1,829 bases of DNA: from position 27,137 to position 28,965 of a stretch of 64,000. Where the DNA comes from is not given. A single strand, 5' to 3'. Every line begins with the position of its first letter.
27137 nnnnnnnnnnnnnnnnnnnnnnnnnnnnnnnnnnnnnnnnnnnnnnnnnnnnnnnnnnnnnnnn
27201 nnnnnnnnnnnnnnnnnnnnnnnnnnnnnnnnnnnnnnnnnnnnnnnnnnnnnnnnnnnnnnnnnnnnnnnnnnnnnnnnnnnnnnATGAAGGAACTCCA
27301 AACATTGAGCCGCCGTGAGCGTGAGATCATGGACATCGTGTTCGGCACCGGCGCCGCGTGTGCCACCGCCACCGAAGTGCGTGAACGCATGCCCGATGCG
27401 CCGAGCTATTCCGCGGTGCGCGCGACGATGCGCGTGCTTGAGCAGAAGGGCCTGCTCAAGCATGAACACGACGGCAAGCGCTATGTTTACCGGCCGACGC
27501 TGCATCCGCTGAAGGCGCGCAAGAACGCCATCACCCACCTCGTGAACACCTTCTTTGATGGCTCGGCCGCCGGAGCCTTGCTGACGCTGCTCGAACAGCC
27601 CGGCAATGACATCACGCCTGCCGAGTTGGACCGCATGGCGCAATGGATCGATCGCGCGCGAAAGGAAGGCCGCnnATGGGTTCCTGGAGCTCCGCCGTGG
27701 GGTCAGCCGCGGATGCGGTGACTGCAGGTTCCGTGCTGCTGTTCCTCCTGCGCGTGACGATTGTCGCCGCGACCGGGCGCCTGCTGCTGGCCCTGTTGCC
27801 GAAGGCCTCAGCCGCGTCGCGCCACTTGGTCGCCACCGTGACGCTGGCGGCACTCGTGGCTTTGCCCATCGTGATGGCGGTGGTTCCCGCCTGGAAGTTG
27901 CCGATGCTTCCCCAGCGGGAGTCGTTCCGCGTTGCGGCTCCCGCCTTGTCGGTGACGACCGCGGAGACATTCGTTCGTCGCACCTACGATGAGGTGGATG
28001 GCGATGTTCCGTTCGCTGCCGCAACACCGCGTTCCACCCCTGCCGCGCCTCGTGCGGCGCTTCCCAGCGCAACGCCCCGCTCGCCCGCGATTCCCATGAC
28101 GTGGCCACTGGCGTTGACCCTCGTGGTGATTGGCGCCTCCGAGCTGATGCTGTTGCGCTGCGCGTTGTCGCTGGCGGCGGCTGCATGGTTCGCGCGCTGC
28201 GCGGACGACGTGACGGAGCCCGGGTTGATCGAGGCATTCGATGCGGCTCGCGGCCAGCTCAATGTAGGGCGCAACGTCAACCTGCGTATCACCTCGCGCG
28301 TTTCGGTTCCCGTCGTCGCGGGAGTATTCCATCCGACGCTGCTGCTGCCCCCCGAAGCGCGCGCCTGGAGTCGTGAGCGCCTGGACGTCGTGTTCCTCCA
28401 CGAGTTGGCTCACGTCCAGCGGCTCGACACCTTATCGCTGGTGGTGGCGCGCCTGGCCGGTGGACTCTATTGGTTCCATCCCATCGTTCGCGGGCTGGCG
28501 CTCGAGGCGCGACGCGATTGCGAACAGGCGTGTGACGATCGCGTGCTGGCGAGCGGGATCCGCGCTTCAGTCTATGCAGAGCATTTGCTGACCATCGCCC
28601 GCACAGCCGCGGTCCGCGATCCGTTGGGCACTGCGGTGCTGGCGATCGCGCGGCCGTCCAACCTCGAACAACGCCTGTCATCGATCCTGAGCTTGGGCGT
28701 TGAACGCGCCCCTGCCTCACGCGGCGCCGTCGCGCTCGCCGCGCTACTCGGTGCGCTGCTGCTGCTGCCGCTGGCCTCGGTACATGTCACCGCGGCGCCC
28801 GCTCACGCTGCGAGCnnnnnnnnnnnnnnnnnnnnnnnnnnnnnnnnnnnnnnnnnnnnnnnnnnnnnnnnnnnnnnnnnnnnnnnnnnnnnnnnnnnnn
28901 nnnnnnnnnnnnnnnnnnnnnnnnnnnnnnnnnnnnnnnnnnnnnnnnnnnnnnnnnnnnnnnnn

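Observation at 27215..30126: blaI / blaR1-like(TPR) signal-transduction pair with a promoter-overlapping perfect palindrome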

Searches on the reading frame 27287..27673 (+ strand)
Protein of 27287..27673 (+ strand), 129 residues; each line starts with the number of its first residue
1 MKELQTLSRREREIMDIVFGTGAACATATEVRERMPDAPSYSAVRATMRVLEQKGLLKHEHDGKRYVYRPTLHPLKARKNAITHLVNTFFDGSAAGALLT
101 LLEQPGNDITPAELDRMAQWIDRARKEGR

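Call 3: search_protein_families(library=pfam, proteins=[window:27287-27673:+], max_evalue=0.01)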
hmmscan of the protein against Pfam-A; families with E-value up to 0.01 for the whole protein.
window:27287-27673:+ (129 aa): 2 families
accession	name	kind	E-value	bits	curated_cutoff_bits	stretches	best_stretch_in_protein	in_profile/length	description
PF03965.22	Penicillinase_R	-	2.3e-21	76.7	22.6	1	7-122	1-114/115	Penicillinase repressor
PF12840.13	HTH_20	-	0.0016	18.8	27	1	15-59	10-50/51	Helix-turn-helix domain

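Call 4: search_protein_families(library=ncbifam, proteins=[window:27287-27673:+], max_evalue=0.01)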
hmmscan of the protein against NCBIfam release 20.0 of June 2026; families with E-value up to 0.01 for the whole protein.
window:27287-27673:+ (129 aa): 4 families
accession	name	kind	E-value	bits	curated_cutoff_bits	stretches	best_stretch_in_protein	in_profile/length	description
TIGR02698.1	CopY_TcrY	equivalog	3.4e-09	37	121.95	1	8-125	3-118/130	CopY/TcrY family copper transport repressor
NF012168.1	BlaI_of_BCL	exception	4.2e-05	23.5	180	1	3-119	2-116/121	penicillinase repressor BlaI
NF000243.1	MecI_of_mecA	exception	0.008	16.4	250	1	7-104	8-105/123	mecA-type methicillin resistance repressor MecI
NF033788.1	HTH_metalloreg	subfamily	0.0083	15.9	55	0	42-71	40-69/77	metalloregulator ArsR/SmtB family transcription factor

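Call 18: search_solved_structures(query=window:27287-27673:+, max_evalue=0.01, show_alignments=3)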
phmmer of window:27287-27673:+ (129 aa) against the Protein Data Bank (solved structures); distinct sequences matched with E-value up to 0.01: 0.

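Call 40: search_solved_structures(query=A2, max_evalue=0.01, show_alignments=4)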
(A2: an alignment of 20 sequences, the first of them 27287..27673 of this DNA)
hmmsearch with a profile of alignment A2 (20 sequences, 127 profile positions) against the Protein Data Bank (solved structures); distinct sequences matched with E-value up to 0.01: 6.
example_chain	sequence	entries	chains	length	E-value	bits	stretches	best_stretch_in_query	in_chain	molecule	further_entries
1okr_A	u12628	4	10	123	5.8e-11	45.6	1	3-120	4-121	METHICILLIN RESISTANCE REGULATORY PROTEIN MECI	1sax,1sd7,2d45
1sd6_A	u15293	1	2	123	6.9e-11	45.3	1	3-120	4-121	Methicillin resistance regulatory protein mecI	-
1p6r_A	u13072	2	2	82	4.6e-10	42.6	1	1-72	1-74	Penicillinase repressor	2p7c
1sd4_A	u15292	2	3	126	5.4e-07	32.7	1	4-122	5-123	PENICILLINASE REPRESSOR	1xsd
2k4b_A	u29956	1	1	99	2e-05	27.7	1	6-70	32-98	Transcriptional regulator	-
2g9w_A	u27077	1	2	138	5.2e-05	26.3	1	1-106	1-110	conserved hypothetical protein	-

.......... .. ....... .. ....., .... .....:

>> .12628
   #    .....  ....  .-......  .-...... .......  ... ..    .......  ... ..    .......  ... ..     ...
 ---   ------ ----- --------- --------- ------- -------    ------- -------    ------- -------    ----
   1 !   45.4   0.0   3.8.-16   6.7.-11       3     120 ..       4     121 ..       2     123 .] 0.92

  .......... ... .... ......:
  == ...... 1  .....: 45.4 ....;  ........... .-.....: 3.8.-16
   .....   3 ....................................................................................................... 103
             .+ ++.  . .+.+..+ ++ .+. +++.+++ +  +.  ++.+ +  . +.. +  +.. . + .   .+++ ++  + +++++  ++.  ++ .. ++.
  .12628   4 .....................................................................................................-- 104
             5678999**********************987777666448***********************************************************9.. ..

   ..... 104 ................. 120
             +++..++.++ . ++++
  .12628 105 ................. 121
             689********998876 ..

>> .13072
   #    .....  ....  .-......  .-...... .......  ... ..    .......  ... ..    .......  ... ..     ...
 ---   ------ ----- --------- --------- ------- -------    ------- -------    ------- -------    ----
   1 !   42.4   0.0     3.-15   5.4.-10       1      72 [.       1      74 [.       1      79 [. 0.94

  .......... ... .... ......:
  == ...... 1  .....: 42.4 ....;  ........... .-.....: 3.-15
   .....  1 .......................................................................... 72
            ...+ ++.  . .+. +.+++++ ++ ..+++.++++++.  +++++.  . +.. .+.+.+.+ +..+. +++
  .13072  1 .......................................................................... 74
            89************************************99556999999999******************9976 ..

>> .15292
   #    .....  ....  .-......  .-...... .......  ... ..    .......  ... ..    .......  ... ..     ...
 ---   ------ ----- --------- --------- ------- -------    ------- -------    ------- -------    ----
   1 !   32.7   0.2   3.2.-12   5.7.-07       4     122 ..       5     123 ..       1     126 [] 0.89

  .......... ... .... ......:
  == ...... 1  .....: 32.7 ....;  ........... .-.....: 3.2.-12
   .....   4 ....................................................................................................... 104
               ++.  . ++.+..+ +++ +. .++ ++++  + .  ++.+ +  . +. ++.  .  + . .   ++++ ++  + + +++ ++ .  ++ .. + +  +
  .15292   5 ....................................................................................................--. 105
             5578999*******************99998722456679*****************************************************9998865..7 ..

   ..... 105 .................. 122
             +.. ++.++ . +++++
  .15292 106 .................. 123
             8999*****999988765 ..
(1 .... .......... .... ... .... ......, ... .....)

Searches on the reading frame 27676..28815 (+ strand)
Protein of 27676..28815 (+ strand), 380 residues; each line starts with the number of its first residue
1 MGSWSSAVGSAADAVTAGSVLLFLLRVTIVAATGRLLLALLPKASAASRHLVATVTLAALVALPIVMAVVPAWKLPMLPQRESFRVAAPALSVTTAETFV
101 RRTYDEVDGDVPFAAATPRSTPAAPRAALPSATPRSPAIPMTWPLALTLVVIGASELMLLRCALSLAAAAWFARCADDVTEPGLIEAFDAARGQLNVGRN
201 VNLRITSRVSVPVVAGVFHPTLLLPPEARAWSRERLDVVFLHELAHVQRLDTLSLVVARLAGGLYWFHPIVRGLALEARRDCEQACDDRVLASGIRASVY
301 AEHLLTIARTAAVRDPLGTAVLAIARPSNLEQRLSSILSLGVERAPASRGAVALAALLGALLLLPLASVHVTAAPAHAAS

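Call 61: search_solved_structures(query=window:27676-28815:+, max_evalue=0.01, show_alignments=1)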
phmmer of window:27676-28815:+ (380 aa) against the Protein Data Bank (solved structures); distinct sequences matched with E-value up to 0.01: 0.

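Call 63: search_solved_structures(query=A3, max_evalue=0.1, show_alignments=1)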
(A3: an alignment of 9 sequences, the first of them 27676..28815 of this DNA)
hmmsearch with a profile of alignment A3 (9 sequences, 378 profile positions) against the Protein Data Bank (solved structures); distinct sequences matched with E-value up to 0.1: 2.
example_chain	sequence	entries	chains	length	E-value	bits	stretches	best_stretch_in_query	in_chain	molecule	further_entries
8exs_A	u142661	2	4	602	2.1e-10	43.8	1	142-344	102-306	Beta-lactam sensor/signal transducer BlaR1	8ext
8exp_A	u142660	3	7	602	1.1e-09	41.3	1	142-306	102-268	Beta-lactam sensor/signal transducer BlaR1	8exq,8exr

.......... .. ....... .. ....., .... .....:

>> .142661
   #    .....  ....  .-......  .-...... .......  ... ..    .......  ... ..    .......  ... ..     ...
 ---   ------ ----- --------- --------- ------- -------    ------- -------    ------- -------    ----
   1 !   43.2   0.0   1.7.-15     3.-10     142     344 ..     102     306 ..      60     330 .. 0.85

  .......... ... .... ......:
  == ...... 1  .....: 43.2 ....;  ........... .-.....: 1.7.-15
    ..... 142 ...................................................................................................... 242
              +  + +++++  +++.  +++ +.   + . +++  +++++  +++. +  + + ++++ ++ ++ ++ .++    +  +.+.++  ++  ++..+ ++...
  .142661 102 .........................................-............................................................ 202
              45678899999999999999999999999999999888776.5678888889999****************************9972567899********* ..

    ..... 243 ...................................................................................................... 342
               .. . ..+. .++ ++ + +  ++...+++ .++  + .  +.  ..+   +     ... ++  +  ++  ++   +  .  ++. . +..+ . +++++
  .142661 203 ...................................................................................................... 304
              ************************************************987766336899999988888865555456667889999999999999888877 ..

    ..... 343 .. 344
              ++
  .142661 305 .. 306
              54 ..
